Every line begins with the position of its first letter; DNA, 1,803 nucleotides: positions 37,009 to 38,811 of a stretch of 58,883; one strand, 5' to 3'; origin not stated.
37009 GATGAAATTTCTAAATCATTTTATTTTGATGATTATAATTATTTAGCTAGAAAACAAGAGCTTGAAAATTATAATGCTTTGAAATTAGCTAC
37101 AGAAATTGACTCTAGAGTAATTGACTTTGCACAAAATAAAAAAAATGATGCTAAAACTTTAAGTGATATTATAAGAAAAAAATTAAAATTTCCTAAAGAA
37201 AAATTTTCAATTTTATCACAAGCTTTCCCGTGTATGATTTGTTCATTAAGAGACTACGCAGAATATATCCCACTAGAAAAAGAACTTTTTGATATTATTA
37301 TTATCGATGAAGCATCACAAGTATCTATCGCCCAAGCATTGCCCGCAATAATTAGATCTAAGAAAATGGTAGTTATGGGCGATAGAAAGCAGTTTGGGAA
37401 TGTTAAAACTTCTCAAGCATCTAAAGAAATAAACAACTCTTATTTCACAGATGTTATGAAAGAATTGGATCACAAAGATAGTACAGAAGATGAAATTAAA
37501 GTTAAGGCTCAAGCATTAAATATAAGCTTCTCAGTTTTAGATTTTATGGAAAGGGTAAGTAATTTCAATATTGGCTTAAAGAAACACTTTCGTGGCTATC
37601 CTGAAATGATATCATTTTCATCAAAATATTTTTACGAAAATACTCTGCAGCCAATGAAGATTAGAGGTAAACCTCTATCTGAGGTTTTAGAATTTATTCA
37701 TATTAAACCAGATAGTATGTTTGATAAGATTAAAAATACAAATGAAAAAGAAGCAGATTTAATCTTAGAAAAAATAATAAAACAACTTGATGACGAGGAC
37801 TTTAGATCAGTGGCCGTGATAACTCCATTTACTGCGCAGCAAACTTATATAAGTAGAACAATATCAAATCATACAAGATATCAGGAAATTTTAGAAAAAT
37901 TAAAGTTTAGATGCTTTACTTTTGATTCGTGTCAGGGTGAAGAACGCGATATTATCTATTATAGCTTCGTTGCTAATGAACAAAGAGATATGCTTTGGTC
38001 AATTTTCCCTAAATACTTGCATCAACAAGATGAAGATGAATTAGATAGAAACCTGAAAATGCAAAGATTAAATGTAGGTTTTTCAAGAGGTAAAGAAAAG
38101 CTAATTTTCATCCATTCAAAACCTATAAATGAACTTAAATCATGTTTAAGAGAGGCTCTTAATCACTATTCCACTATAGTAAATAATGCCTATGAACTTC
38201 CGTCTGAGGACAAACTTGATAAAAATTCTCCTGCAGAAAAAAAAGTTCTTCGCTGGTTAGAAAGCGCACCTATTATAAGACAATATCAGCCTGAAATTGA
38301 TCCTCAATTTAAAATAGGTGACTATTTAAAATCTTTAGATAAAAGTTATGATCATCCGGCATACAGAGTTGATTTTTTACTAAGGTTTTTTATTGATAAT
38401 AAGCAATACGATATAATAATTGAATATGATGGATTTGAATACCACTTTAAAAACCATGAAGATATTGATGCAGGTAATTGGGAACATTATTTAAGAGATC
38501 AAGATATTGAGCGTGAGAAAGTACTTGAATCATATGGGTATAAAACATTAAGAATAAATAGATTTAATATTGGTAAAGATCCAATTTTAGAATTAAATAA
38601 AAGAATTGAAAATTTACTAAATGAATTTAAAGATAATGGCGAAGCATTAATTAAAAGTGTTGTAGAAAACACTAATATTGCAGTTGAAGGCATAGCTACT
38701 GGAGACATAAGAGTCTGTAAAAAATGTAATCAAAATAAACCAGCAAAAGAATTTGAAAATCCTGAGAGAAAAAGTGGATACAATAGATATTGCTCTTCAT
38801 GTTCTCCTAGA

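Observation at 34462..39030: Island-borne 1,522-aa helicase-nuclease-zinc-ribbon fusion: candidate single-gene anti-phage effector, Hhe/Nhi-like but with divergent termini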

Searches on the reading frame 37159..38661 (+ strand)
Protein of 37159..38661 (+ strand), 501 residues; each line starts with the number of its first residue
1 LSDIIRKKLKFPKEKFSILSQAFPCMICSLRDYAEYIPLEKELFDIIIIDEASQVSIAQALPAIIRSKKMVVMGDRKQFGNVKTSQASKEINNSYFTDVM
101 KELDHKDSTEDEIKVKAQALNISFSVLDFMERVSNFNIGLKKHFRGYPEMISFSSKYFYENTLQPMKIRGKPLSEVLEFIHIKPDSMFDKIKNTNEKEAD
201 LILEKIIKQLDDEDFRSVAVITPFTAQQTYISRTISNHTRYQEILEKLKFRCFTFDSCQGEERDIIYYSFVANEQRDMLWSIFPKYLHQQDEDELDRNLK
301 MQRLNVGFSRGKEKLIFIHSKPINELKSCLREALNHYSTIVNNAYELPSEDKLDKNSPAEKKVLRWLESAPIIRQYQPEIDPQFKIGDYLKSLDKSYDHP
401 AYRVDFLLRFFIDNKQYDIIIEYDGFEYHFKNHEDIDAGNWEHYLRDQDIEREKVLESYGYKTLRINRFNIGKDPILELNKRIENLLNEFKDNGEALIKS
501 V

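Call 32: search_dna_similar(query=window:37159-38661:+, collection=plasmids, mode=protein, max_rows=40, max_evalue=1e-8)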
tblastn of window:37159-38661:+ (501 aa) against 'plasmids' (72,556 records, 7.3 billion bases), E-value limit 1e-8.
Records with a match: 394; places in all: 395; records where one place covers at least 80% of the query: 328.
Best place of each record, by identity: <60% 394.
By first word of the organism name: Klebsiella 227; Acinetobacter 37; Rhizobium 19; Ralstonia 13; Acetobacter 11; Raoultella 10; Vibrio 6; Mesorhizobium 5; Variovorax 5; Thioclava 4; and 43 more.
By predicted mobility (MOB-suite, as given by PLSDB): conjugative 203; non-mobilizable 125; mobilizable 66.
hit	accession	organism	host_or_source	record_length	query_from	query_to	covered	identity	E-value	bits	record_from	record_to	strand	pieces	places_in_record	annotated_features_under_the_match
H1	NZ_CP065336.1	Priestia megaterium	maize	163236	5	483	96%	42.7%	3e-115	381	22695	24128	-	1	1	AAA domain-containing protein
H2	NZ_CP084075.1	Fusobacterium vincentii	-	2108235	10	494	97%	26.0%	3e-19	99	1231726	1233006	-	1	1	none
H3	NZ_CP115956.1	Ralstonia pseudosolanacearum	Solanum tuberosum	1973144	20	466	89%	27.9%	2e-28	127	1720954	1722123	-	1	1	none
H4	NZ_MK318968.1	Rhizobium rhizogenes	-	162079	2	491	98%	25.3%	2e-19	100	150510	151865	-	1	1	DUF3320 domain-containing protein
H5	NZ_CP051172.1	Ralstonia pseudosolanacearum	Whole organism,potato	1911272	20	466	89%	27.5%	1e-28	128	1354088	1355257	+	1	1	none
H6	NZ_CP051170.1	Ralstonia pseudosolanacearum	Whole organism,potato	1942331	20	466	89%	27.5%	1e-28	128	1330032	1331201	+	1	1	none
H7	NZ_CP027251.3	Acinetobacter pittii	Homo sapiens,Pure Culture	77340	20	465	89%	27.6%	1e-32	139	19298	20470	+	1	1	AAA domain-containing protein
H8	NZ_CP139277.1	Acinetobacter pittii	Homo sapiens,Peritoneal Dialysis Fluid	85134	20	465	89%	27.6%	1e-32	139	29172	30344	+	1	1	AAA domain-containing protein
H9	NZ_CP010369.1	Acinetobacter nosocomialis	Homo sapiens,excreted bodily substance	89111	20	465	89%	27.6%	1e-32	139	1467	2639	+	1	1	none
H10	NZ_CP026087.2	Acinetobacter pittii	Homo sapiens,Pure Culture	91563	20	465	89%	27.6%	1e-32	139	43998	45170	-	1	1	AAA domain-containing protein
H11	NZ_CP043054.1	Acinetobacter pittii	Homo sapiens,urine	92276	20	465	89%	27.6%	1e-32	139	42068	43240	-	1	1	none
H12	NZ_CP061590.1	Acinetobacter seifertii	Homo sapiens,blood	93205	20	465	89%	27.6%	1e-32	139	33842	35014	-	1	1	none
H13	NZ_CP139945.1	Acinetobacter pittii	Homo sapiens,cell culture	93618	20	465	89%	27.6%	1e-32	139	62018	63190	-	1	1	AAA domain-containing protein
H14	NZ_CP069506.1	Acinetobacter pittii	-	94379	20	465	89%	27.6%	1e-32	139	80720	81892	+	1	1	AAA domain-containing protein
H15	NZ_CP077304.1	Acinetobacter pittii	-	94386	20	465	89%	27.6%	1e-32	139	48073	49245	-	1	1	AAA domain-containing protein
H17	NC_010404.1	Acinetobacter baumannii AYE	-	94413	20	465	89%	27.6%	1e-32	139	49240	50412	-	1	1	AAA domain-containing protein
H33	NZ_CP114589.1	Salinivibrio kushneri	-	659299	14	486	94%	25.6%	1e-19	100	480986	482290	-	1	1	DUF4011 domain-containing protein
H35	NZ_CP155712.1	Klebsiella quasipneumoniae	Homo sapiens,urine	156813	10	498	98%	24.6%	2e-19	100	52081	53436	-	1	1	DUF3320 domain-containing protein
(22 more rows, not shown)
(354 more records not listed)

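Call 33: get_annotated_region(hit=H35, flank=7000)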
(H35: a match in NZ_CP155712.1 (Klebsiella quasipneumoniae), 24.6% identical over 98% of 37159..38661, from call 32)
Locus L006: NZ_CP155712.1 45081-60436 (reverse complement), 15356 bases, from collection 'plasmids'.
description: Klebsiella quasipneumoniae strain 397 plasmid p397-1, complete sequence
organism: Klebsiella quasipneumoniae (NCBI taxid 1463165)
taxonomy: Bacteria; Pseudomonadota; Gammaproteobacteria; Enterobacterales; Enterobacteriaceae; Klebsiella; Klebsiella quasipneumoniae
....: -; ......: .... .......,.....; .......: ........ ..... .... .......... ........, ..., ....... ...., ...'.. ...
typing (MOB-suite, as given by PLSDB): mobilizable; replicon IncFIB; relaxase MOBH
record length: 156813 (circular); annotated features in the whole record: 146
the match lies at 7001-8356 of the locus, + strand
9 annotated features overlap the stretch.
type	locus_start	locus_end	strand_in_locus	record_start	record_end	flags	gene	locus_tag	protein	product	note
CDS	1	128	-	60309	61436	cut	-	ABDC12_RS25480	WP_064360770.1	transporter substrate-binding protein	-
CDS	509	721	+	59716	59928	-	-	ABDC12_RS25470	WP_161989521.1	hypothetical protein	-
CDS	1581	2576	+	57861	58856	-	-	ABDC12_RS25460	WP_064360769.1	IS110 family transposase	-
CDS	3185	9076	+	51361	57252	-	-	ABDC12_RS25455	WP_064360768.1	DUF3320 domain-containing protein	-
CDS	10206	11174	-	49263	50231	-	-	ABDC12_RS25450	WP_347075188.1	IS5 family transposase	-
CDS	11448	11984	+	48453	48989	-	-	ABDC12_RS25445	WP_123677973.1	hypothetical protein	-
CDS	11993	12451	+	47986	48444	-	-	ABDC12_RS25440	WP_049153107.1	type II toxin-antitoxin system YafO family toxin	-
CDS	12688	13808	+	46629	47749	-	-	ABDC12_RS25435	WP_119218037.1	IS3 family transposase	-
CDS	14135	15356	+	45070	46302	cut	-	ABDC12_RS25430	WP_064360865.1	MFS transporter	GO:0055085 - transmembrane transport [Evidence IEA]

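Call 34: get_annotated_region(hit=H33, flank=7000)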
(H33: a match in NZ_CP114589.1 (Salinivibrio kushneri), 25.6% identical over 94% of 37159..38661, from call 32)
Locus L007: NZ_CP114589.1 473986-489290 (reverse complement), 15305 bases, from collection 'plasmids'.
description: Salinivibrio kushneri strain TGB11 plasmid unnamed, complete sequence
organism: Salinivibrio kushneri (NCBI taxid 1908198)
taxonomy: Bacteria; Pseudomonadota; Gammaproteobacteria; Vibrionales; Vibrionaceae; Salinivibrio; Salinivibrio kushneri
host: -; source: -; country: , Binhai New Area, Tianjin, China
typing (MOB-suite, as given by PLSDB): non-mobilizable
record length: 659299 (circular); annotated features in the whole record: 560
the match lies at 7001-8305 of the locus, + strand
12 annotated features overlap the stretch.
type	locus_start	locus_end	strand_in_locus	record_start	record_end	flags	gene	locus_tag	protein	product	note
CDS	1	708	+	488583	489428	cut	-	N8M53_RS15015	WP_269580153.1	metal ABC transporter permease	GO:0030001 - metal ion transport [Evidence IEA]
CDS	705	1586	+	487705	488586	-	-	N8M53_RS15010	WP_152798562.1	metal ABC transporter permease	GO:0030001 - metal ion transport [Evidence IEA]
CDS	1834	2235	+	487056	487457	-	-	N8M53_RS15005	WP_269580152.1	hypothetical protein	-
CDS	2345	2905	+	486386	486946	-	-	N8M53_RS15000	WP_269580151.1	hypothetical protein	-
CDS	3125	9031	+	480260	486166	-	-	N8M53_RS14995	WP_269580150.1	DUF4011 domain-containing protein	-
CDS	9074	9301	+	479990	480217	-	-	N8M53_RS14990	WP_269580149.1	JAB domain-containing protein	-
CDS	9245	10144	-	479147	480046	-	-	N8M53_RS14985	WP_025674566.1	LysR family transcriptional regulator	-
CDS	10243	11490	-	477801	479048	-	-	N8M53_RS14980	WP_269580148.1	HipA domain-containing protein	-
CDS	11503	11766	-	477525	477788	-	-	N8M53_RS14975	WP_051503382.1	helix-turn-helix transcriptional regulator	-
CDS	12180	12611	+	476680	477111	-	-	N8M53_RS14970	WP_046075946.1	CidA/LrgA family protein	-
CDS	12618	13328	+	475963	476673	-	-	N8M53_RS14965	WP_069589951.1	LrgB family protein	-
CDS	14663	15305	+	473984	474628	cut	pcp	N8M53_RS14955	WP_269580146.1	pyroglutamyl-peptidase I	GO:0030163 - protein catabolic process [Evidence IEA]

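Call 35: get_annotated_region(hit=H1, flank=9000)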
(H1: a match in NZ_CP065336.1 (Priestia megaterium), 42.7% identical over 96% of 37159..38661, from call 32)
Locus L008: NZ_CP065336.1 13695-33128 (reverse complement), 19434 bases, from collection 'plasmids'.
description: Priestia megaterium strain Y11 plasmid unnamed1, complete sequence
organism: Priestia megaterium (NCBI taxid 1404)
taxonomy: Bacteria; Bacillota; Bacilli; Bacillales; Bacillaceae; Priestia; Priestia megaterium
host: -; source: maize; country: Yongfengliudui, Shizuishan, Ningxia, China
typing (MOB-suite, as given by PLSDB): mobilizable; replicon rep_cluster_385; relaxase MOBP
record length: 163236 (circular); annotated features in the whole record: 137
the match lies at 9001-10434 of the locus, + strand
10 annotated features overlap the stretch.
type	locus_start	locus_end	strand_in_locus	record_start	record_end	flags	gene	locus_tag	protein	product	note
CDS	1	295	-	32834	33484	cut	-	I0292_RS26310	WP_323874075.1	hypothetical protein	-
CDS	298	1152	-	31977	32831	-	-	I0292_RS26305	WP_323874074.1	ABC transporter ATP-binding protein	-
CDS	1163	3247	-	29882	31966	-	-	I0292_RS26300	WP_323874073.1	hypothetical protein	-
CDS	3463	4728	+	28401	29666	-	-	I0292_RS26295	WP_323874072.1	damage repair protein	-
CDS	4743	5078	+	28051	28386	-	-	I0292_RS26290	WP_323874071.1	YolD-like family protein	-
CDS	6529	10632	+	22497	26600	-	-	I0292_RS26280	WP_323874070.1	AAA domain-containing protein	-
CDS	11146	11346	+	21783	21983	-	-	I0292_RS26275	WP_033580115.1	cold-shock protein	-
CDS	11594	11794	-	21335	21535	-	-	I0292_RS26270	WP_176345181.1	cold-inducible protein YdjO-related protein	-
CDS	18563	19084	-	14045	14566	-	-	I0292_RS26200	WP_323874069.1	sigma-70 family RNA polymerase sigma factor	GO:0006352 - DNA-templated transcription initiation [Evidence IEA]; GO:0006355 - regulation of DNA-templated ...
CDS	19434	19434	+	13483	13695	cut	-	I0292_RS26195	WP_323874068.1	hypothetical protein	-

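Call 36: search_protein_families(library=pfam, proteins=[L006:3185-9073:+, L007:3125-9028:+, L008:6529-10629:+], max_evalue=0.001)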
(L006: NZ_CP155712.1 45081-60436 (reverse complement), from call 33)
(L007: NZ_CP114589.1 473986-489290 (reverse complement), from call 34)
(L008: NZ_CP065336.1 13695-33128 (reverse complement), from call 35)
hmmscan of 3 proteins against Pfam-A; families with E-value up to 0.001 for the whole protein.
L006:3185-9073:+ (1963 aa): 8 families
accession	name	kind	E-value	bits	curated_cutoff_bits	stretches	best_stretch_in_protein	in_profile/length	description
PF13195.11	DUF4011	-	2.2e-43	148.4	22.2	1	375-545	1-158/158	Protein of unknown function (DUF4011)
PF18741.7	MTES_1575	-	1.9e-34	118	38.2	1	1612-1709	1-96/96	REase_MTES_1575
PF13087.12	AAA_12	-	5.5e-18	65.7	27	1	1365-1563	4-192/195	AAA domain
PF13086.12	AAA_11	-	6.9e-16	59.2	27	2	1268-1346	175-254/257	AAA domain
PF11784.13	DUF3320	-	1.8e-12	47.4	25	1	1820-1868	2-50/50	Protein of unknown function (DUF3320)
PF13604.12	AAA_30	-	2.1e-07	31.3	27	1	663-724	4-67/191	AAA domain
PF13245.12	AAA_19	-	2.6e-06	28.1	25.1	0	665-722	1-60/134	AAA domain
PF04480.18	DUF559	-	0.00039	20.7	20.6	0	1655-1708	57-107/109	Protein of unknown function (DUF559)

L007:3125-9028:+ (1968 aa): 8 families
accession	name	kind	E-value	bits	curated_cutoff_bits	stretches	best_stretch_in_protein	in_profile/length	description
PF13195.11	DUF4011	-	4e-39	134.6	22.2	1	392-563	1-158/158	Protein of unknown function (DUF4011)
PF18741.7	MTES_1575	-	4e-35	120.2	38.2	1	1630-1727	1-96/96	REase_MTES_1575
PF13087.12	AAA_12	-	5.7e-19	68.9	27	1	1381-1579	6-192/195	AAA domain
PF13086.12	AAA_11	-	6.5e-13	49.5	27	2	1321-1360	212-252/257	AAA domain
PF13604.12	AAA_30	-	3e-08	34.1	27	0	678-738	3-65/191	AAA domain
PF13245.12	AAA_19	-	9.4e-08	32.8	25.1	0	682-755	2-78/134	AAA domain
PF04480.18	DUF559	-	4.3e-05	23.8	20.6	1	1673-1727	57-108/109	Protein of unknown function (DUF559)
PF01443.25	Viral_helicase1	-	0.00029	21.2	21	0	1313-1363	48-102/228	Viral superfamily 1 RNA helicase core domain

L008:6529-10629:+ (1367 aa): 6 families
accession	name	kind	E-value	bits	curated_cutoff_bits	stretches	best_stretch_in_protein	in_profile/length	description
PF13087.12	AAA_12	-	8.4e-22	78.1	27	1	956-1134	14-191/195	AAA domain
PF13086.12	AAA_11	-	3.1e-16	60.4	27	2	361-529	2-147/257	AAA domain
PF13604.12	AAA_30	-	1.8e-10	41.3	27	1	361-425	2-66/191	AAA domain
PF13245.12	AAA_19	-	4.2e-06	27.4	25.1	0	379-427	13-63/134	AAA domain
PF04851.21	ResIII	-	0.00015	22.1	22.5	1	360-474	3-111/164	Type III restriction enzyme, res subunit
PF01443.25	Viral_helicase1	-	0.00017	21.9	21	0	863-934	59-138/228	Viral superfamily 1 RNA helicase core domain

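Call 40: find_homologous_proteins(query=L006:4265-5284:+, max_evalue=0.00001)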
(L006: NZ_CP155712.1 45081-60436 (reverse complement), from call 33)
Query L006:4265-5284:+ (340 aa): 878 proteins with E <= 0.00001 among 8000 candidates; the best 120 are listed.
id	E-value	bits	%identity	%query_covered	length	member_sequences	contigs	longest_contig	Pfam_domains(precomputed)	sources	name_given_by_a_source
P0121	3.4e-132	459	100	63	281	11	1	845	PF13195.12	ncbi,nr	ncbi:DUF4011 domain-containing protein, partial [Klebsiella quasipneumoniae subsp. similipneumoniae]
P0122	4.2e-127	442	63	99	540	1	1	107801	PF13195.12,PF13086.13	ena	-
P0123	2.6e-108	380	64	80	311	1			PF13195.12,PF13086.13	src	-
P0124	8.0e-107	375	67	74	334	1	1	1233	PF13195.12,PF13086.13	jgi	jgi:hypothetical protein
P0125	2.5e-105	370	63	80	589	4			PF13195.12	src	-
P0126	5.9e-105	369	51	99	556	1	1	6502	PF13195.12,PF13086.13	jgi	-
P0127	1.0e-99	352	50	98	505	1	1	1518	PF13195.12,PF13086.13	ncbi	ncbi:MAG: DUF4011 domain-containing protein, partial [Candidatus Hinthialibacter sp.]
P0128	5.3e-99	350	53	90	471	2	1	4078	PF13195.12,PF13086.13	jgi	-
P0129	1.2e-97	345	50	98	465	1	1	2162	PF13195.12,PF13086.13,PF13245.13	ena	-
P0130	4.5e-97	343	90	51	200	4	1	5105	-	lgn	-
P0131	1.4e-96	342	51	98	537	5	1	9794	PF13195.12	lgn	-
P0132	2.0e-96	341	53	90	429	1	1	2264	PF13195.12,PF13086.13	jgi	jgi:hypothetical protein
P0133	9.1e-96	339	89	51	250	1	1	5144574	-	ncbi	ncbi:hypothetical protein IC615_04980 [Serratia ureilytica]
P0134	1.5e-93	332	63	72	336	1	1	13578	PF13195.12,PF13086.13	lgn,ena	-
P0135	1.0e-88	316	65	66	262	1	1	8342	PF13195.12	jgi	jgi:hypothetical protein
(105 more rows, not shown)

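Call 85: get_annotated_region(hit=H17, flank=6000)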
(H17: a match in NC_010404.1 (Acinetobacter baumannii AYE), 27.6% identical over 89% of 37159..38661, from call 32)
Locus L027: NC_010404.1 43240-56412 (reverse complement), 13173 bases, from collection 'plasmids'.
description: Acinetobacter baumannii AYE plasmid p3ABAYE, complete sequence
organism: Acinetobacter baumannii AYE (NCBI taxid 509173)
taxonomy: Bacteria; Pseudomonadota; Gammaproteobacteria; Moraxellales; Moraxellaceae; Acinetobacter; Acinetobacter baumannii; Acinetobacter baumannii AYE
host: -; source: -; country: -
typing (MOB-suite, as given by PLSDB): mobilizable; replicon rep_cluster_639; relaxase MOBP
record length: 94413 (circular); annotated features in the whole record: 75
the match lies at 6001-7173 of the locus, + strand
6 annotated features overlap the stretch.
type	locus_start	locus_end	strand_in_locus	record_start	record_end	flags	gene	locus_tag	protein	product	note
CDS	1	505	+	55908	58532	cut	pglZ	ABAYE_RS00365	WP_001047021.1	BREX-1 system phosphatase PglZ type A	-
CDS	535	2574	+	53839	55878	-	brxL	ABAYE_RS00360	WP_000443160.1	protease Lon-related BREX system protein BrxL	GO:0008150 - biological_process [Evidence IEA]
CDS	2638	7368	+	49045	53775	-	-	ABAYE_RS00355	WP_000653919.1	AAA domain-containing protein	-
CDS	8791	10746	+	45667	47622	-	-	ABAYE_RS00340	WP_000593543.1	AAA family ATPase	-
CDS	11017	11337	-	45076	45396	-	-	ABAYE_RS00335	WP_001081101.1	type II toxin-antitoxin system Phd/YefM family antitoxin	-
CDS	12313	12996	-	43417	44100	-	-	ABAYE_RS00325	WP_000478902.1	hypothetical protein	-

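Call 86: get_annotated_region(hit=H3, flank=6000)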
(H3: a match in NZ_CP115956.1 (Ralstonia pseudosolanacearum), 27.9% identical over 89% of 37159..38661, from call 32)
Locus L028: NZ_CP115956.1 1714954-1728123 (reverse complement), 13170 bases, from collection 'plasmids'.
description: Ralstonia pseudosolanacearum strain RUN2340 plasmid pmega, complete sequence
organism: Ralstonia pseudosolanacearum (NCBI taxid 1310165)
taxonomy: Bacteria; Pseudomonadota; Betaproteobacteria; Burkholderiales; Burkholderiaceae; Ralstonia; Ralstonia pseudosolanacearum
host: -; source: Solanum tuberosum; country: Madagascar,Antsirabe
typing (MOB-suite, as given by PLSDB): mobilizable; relaxase MOBP
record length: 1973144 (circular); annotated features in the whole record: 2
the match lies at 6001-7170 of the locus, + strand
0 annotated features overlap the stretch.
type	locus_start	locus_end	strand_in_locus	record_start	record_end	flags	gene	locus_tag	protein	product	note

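Call 87: search_protein_families(library=padloc, proteins=[L027:2638-7365:+, L006:3185-9073:+, L008:6529-10629:+], max_evalue=1e-10)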
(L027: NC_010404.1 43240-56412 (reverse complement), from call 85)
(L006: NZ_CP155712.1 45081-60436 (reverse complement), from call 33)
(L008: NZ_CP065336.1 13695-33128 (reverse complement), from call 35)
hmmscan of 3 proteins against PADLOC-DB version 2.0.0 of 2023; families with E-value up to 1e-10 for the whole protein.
L027:2638-7365:+ (1576 aa): 5 families
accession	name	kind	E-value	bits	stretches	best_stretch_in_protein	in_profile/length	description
PDLC05009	PDC-S37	-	1.7e-68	229.6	2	817-1541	604-1346/1550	-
PDLC03920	MkoA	-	2.2e-39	133.6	2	1137-1399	783-1075/1112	-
PDLC03924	MkoC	-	1.6e-38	130.5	1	1107-1432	620-976/1136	-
PDLC02194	Hhe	-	6.8e-37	124.3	1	1120-1537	1355-1784/1911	-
PDLC03921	MkoA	-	6.4e-28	95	1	1146-1427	1297-1595/1607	-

L006:3185-9073:+ (1963 aa): 5 families
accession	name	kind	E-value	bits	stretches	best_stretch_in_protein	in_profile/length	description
PDLC05009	PDC-S37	-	0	1182.8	1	368-1961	9-1531/1550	-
PDLC02194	Hhe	-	1.3e-180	600.8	2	1128-1705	1198-1776/1911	-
PDLC03920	MkoA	-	1.5e-28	97.6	1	1303-1566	788-1077/1112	-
PDLC03924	MkoC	-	2.3e-26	90.2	1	1262-1565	615-944/1136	-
PDLC03921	MkoA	-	7.7e-14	48.3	0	1304-1563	1294-1565/1607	-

L008:6529-10629:+ (1367 aa): 4 families
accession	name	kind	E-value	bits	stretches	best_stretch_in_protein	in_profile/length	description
PDLC03924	MkoC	-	1.3e-39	134.1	1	275-1170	172-976/1136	-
PDLC05009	PDC-S37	-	3.8e-37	125.7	2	864-1134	938-1194/1550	-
PDLC03920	MkoA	-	1.8e-33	113.9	1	357-1130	615-1069/1112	-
PDLC02194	Hhe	-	1.2e-21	73.8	1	839-1134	1356-1635/1911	-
